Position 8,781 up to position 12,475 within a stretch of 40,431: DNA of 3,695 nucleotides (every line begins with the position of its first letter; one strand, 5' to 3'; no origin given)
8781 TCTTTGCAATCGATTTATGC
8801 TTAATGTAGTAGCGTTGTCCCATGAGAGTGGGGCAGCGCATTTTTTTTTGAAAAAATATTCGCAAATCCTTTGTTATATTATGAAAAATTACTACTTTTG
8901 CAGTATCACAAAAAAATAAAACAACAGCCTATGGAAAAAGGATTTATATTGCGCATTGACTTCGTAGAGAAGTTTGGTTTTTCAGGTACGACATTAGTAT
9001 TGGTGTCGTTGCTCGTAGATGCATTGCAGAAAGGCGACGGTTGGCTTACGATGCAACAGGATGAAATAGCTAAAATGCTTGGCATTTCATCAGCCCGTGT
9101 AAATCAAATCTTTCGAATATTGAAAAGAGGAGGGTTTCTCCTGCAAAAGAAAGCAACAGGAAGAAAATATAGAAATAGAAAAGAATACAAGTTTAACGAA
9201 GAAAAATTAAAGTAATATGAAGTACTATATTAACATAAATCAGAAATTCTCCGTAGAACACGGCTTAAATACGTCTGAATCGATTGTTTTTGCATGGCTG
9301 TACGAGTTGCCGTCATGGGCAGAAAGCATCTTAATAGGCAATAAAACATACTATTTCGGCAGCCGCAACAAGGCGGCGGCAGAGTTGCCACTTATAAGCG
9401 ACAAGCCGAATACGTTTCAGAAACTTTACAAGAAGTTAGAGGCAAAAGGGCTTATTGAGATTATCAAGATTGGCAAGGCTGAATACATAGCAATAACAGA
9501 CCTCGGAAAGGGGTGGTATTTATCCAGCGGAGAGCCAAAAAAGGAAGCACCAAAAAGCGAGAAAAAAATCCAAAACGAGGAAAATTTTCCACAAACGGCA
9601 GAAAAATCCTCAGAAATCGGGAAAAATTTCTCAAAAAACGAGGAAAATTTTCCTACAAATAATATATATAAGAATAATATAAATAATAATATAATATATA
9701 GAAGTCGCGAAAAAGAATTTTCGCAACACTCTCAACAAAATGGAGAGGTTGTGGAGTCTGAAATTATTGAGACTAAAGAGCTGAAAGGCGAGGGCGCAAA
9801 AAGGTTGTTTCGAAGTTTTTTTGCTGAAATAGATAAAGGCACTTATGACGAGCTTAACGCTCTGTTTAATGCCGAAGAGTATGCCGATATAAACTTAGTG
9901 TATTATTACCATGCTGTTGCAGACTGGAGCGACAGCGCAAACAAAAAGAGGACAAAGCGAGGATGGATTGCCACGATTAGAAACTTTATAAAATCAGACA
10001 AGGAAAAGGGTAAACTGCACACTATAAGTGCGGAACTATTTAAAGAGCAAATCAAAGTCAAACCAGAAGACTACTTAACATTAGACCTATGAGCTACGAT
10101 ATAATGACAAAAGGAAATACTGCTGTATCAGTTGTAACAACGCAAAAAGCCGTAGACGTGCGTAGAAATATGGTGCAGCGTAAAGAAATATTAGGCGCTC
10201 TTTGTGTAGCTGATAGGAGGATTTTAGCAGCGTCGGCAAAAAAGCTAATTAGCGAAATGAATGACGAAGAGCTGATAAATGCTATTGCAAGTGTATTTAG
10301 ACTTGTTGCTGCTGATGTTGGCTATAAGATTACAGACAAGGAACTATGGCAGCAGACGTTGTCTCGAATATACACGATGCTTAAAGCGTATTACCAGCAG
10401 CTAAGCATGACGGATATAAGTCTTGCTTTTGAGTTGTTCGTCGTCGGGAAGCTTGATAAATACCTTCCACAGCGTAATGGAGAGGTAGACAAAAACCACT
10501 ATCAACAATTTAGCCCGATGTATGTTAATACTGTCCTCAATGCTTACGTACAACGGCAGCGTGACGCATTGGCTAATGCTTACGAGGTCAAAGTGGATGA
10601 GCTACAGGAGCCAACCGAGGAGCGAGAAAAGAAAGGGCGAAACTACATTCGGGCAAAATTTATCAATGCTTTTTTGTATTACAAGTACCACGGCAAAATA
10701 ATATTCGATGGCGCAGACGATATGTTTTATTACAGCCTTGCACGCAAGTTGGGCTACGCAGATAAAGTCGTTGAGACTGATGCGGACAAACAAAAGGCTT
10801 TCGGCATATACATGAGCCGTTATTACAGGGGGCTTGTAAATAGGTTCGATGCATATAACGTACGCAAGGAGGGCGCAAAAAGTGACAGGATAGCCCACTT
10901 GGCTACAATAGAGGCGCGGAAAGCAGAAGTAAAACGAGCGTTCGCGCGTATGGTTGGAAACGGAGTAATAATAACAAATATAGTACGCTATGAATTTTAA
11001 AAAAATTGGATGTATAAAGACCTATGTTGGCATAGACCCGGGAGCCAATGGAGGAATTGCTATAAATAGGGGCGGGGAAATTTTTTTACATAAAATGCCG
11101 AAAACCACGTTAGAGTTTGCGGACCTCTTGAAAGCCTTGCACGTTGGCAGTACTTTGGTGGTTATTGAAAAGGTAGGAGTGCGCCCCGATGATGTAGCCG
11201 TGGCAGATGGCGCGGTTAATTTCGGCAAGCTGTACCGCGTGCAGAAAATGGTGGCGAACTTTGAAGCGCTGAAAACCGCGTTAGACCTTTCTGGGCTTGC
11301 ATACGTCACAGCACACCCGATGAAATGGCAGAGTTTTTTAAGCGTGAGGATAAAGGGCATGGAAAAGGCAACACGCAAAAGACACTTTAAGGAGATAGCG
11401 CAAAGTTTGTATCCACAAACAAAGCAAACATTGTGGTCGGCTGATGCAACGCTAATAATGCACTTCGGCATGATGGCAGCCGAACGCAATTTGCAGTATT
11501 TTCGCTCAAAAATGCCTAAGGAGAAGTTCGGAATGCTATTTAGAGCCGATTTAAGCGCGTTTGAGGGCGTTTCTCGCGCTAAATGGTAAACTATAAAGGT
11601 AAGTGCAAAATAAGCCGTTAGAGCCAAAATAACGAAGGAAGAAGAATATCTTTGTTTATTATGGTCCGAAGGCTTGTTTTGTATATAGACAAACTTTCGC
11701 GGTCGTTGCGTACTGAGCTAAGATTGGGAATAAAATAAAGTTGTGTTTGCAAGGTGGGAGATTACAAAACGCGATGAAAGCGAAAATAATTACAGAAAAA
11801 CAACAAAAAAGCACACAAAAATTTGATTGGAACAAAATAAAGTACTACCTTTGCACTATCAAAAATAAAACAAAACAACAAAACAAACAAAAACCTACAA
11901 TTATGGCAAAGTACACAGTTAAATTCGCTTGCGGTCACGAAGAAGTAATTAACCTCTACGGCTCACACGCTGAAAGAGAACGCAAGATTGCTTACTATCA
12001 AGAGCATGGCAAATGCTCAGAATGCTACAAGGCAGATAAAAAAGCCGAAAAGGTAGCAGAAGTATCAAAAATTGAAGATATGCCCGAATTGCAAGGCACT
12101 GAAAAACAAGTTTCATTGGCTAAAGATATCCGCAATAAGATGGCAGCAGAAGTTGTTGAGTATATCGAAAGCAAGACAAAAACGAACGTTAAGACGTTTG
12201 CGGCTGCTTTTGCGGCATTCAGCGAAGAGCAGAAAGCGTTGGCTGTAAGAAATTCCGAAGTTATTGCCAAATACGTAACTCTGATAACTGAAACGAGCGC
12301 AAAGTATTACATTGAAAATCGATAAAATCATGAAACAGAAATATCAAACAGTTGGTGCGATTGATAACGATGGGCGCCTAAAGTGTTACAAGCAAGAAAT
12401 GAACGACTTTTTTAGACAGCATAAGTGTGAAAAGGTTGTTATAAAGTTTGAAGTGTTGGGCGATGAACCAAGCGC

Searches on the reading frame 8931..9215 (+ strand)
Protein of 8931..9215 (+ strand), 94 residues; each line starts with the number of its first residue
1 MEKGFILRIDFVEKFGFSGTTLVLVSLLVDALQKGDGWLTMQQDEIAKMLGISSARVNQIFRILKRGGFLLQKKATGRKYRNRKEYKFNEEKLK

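Call 8: search_protein_families(library=phrogs, proteins=[window:8931-9215:+])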
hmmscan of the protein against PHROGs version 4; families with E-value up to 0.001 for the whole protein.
window:8931-9215:+ (94 aa): 2 families
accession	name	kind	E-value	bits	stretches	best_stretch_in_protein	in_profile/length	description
phrog_1456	-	DNA, RNA and nucleotide metabolism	0.00031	20.9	1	25-90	31-95/365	DNA binding protein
phrog_4617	-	DNA, RNA and nucleotide metabolism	0.00059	20.5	1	20-79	19-76/223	replication initiation protein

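Call 9: search_protein_families(library=pfam, proteins=[window:8931-9215:+], max_evalue=0.01)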
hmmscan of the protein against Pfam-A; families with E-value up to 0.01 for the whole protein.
window:8931-9215:+ (94 aa): 7 families
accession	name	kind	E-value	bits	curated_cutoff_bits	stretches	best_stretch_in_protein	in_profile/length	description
PF13545.12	HTH_Crp_2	-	3.8e-05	24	27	1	26-71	5-53/70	Crp-like helix-turn-helix domain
PF05732.17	RepL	-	6.7e-05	22.9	20.3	1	21-77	57-111/164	Firmicute plasmid replication protein (RepL)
PF13412.12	HTH_24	-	0.00072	19.5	21.9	1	41-69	18-46/48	Winged helix-turn-helix DNA-binding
PF21984.2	DnaD_N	-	0.0012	19.4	27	1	14-89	11-84/101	DnaD N-terminal domain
PF04545.22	Sigma70_r4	-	0.0018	18.2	24.1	1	43-60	23-40/50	Sigma-70, region 4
PF01978.25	TrmB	-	0.0024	18.1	25.6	1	41-81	23-63/68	Sugar-specific transcriptional regulator TrmB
PF24034.1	DUF7343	-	0.0027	18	27.6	1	31-79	11-56/62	Domain of unknown function (DUF7343)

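Call 23: find_related_loci(query=window:8931-9215:+, collection=viral_contigs, flank=3000)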
Query window:8931-9215:+ (94 aa) in viral_contigs; peptide patterns used: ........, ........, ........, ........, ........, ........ (x = any residue, [..] = any of these).
65 stretches matched a pattern, but none encodes a relative of the query by tblastn (E <= 1e-3).

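Call 25: find_homologous_proteins(query=window:8931-9215:+)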
Query window:8931-9215:+ (94 aa): 21 proteins with E <= 0.001 among 23 candidates.
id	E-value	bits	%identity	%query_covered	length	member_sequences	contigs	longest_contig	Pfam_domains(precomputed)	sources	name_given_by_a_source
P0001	3.8e-53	195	100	100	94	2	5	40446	-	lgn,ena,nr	nr:MAG TPA: Z DNA-binding protein [Bacteriophage sp.]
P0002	1.6e-47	177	93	100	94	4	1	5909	PF13545.13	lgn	-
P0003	3.5e-46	173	90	100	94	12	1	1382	PF13545.13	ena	-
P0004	3.8e-46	173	90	100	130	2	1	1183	PF13545.13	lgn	-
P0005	1.9e-45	170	88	100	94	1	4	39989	PF13545.13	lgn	-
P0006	8.6e-45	168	89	100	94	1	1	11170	PF13545.13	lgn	-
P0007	2.4e-42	160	84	100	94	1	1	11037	PF13545.13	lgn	-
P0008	2.6e-42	160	85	100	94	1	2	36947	PF13412.13,PF13545.13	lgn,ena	-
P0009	6.0e-42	159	83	100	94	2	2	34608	PF05732.17,PF13545.13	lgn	-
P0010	2.7e-38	148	76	100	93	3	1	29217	PF13545.13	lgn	-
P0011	1.1e-37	146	76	100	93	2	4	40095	PF13545.13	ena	-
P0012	2.7e-37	144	74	100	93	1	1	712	PF13545.13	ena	-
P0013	9.5e-37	143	73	100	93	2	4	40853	PF13545.13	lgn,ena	-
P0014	1.7e-36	142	73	100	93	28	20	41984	PF13545.13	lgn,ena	-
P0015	2.3e-36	141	72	100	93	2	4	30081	PF13545.13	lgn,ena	-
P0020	1.1e-34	136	70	100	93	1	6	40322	PF13412.13,PF12802.14,PF13545.13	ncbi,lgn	-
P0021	8.7e-34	133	68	100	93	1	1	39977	PF13545.13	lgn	-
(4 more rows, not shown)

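Call 26: find_encoding_contigs(protein=P0005, flank=10000, max_places=2)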
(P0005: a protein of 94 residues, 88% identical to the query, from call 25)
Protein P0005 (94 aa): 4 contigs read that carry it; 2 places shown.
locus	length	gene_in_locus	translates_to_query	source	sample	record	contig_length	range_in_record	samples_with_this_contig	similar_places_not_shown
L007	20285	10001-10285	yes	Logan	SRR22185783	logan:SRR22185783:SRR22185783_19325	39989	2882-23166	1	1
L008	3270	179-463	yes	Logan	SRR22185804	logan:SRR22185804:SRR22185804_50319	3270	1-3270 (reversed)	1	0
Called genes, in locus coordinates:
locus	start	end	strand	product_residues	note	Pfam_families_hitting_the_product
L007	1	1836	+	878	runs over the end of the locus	-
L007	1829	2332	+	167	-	-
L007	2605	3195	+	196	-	PF01520:Amidase_3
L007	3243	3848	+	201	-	PF20186:DUF6549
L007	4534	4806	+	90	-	-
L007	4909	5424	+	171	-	-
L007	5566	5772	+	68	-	-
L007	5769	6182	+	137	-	-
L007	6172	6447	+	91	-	-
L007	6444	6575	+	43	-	-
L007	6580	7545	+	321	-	-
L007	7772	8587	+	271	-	PF02498:Bro-N, PF03374:ANT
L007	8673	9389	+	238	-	PF18897:Gp3-like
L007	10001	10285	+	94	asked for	PF13545:HTH_Crp_2 (weak)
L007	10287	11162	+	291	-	-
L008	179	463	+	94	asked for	PF13545:HTH_Crp_2 (weak)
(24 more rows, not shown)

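Call 27: find_encoding_contigs(protein=P0009, flank=10000, max_places=2)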
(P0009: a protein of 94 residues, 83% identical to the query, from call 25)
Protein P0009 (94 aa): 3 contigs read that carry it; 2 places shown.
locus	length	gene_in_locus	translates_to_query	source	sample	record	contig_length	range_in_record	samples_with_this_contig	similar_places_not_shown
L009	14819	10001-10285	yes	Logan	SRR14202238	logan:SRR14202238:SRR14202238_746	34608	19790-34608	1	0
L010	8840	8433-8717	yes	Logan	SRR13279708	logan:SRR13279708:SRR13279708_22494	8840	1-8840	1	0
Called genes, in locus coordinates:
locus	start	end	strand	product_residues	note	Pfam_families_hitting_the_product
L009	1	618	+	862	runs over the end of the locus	-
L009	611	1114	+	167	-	-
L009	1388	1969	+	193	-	PF01520:Amidase_3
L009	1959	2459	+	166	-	-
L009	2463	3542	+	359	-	-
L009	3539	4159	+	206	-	PF20186:DUF6549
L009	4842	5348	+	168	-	-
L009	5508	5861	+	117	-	-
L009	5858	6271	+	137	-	-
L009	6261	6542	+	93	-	-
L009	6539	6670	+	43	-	-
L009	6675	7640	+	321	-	-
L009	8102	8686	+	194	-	PF03374:ANT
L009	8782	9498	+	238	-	PF18897:Gp3-like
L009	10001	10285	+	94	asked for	PF05732:RepL (weak), PF13545:HTH_Crp_2 (weak)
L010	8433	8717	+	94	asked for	PF05732:RepL (weak), PF13545:HTH_Crp_2 (weak)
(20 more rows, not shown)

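Call 28: find_encoding_contigs(protein=P0011, flank=10000, max_places=2)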
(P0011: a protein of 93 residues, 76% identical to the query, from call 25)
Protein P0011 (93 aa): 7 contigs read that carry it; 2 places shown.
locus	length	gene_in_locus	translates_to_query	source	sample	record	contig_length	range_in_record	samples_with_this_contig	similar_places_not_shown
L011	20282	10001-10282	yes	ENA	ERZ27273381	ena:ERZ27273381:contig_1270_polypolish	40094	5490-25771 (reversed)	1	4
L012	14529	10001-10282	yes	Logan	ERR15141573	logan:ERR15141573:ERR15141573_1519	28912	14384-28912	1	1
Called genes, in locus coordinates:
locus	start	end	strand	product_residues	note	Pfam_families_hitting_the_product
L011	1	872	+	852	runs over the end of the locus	-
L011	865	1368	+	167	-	-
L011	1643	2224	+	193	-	PF01520:Amidase_3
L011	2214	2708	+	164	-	-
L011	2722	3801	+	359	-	-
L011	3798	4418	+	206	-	PF20186:DUF6549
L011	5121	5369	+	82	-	-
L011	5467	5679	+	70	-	-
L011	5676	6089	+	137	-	-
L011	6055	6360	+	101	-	-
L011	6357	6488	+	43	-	-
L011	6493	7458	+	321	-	-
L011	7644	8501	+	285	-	PF02498:Bro-N, PF03374:ANT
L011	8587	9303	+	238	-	PF18897:Gp3-like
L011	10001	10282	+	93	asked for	PF13545:HTH_Crp_2 (weak)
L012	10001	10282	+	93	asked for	PF13545:HTH_Crp_2 (weak)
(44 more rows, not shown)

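Call 29: find_encoding_contigs(protein=P0014, flank=10000, max_places=4)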
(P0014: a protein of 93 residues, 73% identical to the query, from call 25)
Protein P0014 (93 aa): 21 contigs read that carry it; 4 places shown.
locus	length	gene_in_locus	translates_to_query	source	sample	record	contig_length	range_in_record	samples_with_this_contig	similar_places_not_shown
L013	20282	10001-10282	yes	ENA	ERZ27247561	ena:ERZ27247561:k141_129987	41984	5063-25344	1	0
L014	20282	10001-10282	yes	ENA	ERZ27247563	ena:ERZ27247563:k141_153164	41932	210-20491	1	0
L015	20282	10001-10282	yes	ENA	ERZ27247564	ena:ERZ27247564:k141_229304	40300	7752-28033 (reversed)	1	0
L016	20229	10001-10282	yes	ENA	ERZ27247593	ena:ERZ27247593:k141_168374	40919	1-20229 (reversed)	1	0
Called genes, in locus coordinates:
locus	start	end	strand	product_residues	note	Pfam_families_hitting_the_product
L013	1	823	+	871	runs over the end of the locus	-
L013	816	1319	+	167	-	-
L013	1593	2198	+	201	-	PF01520:Amidase_3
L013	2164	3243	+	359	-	-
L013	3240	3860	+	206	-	PF20186:DUF6549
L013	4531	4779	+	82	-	-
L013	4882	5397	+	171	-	-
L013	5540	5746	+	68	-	-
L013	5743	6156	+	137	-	-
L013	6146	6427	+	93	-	-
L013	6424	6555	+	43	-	-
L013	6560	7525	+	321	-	-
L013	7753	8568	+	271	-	PF02498:Bro-N, PF03374:ANT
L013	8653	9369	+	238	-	PF18897:Gp3-like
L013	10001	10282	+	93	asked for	PF13545:HTH_Crp_2 (weak)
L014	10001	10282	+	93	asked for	PF13545:HTH_Crp_2 (weak)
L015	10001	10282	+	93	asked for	PF13545:HTH_Crp_2 (weak)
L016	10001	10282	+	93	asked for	PF13545:HTH_Crp_2 (weak)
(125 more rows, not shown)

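Call 30: find_encoding_contigs(protein=P0020, flank=10000, max_places=2)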
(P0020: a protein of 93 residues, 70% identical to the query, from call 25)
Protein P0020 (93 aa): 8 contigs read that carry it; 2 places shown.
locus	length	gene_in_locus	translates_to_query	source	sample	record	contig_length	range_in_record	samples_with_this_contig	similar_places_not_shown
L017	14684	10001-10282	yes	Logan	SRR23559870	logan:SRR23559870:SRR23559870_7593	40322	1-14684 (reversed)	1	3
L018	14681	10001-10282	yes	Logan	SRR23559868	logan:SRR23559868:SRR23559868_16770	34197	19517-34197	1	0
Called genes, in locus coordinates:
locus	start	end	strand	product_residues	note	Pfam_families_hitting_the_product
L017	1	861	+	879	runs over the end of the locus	-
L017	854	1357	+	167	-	-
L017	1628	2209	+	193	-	PF01520:Amidase_3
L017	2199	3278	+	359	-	-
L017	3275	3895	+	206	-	PF20186:DUF6549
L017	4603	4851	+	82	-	-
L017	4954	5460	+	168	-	-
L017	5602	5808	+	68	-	-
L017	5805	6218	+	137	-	-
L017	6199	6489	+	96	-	-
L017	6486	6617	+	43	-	-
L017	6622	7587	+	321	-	-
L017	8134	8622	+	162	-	PF03374:ANT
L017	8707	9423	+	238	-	PF18897:Gp3-like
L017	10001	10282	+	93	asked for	PF12802:MarR_2 (weak), PF13545:HTH_Crp_2, PF13412:HTH_24 (weak)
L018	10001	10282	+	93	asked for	PF12802:MarR_2 (weak), PF13545:HTH_Crp_2, PF13412:HTH_24 (weak)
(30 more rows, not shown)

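Call 31: find_encoding_contigs(protein=P0021, flank=10000, max_places=2)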
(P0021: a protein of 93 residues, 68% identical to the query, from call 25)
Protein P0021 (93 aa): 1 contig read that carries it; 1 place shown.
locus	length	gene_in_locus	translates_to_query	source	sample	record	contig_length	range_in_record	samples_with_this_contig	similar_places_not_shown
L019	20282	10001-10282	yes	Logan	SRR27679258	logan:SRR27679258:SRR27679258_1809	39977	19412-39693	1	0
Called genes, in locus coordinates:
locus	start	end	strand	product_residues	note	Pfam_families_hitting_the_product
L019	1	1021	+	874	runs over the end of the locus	-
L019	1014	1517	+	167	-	-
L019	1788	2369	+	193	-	PF01520:Amidase_3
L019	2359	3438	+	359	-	-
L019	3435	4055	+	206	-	PF20186:DUF6549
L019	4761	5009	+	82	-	-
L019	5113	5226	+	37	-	-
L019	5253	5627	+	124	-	-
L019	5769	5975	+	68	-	-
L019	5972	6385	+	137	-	-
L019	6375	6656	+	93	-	-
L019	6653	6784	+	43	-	-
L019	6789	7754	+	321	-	-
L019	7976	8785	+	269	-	PF02498:Bro-N, PF03374:ANT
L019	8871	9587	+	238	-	PF18897:Gp3-like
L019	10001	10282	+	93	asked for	PF13545:HTH_Crp_2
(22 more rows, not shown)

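Call 38: find_related_loci(query=A3, collection=genome_contigs, flank=10000)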
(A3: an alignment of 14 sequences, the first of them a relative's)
Query A3 (94 aa) in genome_contigs; peptide patterns used: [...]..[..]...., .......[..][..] (x = any residue, [..] = any of these).
126 stretches matched a pattern, but none encodes a relative of the query by tblastn (E <= 1e-3).
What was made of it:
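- Closest known: Phage- and prophage-encoded regulatory sRNAs. Different: No prophage copy was found in 185,579 representative genomes (call 38).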

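Call 47: find_encoding_contigs(protein=P0008, flank=10000, max_places=2)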
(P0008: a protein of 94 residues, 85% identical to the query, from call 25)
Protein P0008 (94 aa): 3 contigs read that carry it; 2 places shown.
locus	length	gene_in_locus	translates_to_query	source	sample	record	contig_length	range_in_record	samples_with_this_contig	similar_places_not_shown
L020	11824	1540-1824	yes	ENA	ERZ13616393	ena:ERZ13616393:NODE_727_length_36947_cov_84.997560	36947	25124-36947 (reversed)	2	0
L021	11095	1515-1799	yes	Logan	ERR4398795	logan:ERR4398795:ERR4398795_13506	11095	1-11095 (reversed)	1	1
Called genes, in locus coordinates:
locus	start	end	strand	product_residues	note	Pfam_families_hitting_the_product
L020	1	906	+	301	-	?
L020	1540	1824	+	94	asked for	PF13545:HTH_Crp_2 (weak), PF13412:HTH_24 (weak)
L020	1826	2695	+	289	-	-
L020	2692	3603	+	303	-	-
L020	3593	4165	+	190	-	-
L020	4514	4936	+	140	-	-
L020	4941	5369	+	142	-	-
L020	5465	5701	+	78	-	-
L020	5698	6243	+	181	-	-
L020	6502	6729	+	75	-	-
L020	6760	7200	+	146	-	-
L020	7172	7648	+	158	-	-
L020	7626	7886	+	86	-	-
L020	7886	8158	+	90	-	PF12728:HTH_17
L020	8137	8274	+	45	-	-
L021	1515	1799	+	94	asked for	PF13545:HTH_Crp_2 (weak), PF13412:HTH_24 (weak)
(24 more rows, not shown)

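Call 48: find_encoding_contigs(protein=P0010, flank=10000, max_places=2)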
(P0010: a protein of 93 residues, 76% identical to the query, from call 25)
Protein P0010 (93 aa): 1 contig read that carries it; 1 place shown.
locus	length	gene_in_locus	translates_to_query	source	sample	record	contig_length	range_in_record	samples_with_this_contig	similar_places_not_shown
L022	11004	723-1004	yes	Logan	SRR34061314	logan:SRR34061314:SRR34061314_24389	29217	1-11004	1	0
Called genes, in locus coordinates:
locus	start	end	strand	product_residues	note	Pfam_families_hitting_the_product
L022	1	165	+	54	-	?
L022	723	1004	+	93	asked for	PF13545:HTH_Crp_2 (weak)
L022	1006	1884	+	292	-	-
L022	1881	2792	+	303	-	-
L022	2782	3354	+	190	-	-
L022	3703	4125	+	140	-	-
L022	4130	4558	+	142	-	-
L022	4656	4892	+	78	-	-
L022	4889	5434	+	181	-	-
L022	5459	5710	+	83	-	-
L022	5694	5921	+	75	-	-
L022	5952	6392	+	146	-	-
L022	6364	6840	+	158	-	-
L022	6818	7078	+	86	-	-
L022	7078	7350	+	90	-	PF12728:HTH_17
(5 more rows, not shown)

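Call 49: find_encoding_contigs(protein=P0013, flank=10000, max_places=3)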
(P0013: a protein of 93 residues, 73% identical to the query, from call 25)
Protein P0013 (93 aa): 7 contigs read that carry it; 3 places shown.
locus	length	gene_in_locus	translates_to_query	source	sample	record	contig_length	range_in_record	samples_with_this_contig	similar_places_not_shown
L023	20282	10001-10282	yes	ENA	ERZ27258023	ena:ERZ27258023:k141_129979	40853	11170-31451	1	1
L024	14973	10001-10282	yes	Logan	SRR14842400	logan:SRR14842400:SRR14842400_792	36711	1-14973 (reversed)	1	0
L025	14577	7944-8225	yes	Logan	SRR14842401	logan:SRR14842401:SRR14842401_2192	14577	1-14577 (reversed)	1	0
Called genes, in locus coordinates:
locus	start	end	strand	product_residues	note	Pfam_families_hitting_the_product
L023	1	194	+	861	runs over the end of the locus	-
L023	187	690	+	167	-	-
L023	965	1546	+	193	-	PF01520:Amidase_3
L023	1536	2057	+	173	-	-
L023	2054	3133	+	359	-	-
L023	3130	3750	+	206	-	PF20186:DUF6549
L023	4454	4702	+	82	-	-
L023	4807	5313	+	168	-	-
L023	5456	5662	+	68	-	-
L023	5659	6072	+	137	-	-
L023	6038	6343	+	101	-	-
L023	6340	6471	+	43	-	-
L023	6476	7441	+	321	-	-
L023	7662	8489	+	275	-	PF02498:Bro-N, PF03374:ANT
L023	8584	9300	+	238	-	PF18897:Gp3-like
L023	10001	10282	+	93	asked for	PF13545:HTH_Crp_2 (weak)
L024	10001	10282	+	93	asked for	PF13545:HTH_Crp_2 (weak)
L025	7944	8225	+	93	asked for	PF13545:HTH_Crp_2 (weak)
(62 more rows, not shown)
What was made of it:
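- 8931..9215 (+): 94-aa winged-helix/RepL-like gene. It is found only in this clade and always lies immediately downstream of the array. Calls 8, 9, 25-31, 47-49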

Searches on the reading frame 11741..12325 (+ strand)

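Call 8: search_protein_families(library=phrogs, proteins=[window:11741-12325:+])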
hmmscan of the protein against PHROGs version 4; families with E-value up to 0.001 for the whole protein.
window:11741-12325:+ (194 aa): 2 families
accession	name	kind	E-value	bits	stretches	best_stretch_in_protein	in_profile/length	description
phrog_16123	-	unknown function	7e-26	92.3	1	54-194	1-135/368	-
phrog_38152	-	unknown function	0.00094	19.9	0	13-86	126-198/234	-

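Call 9: search_protein_families(library=pfam, proteins=[window:11741-12325:+], max_evalue=0.01)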
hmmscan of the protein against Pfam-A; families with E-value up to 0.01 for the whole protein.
window:11741-12325:+ (194 aa): 0 families
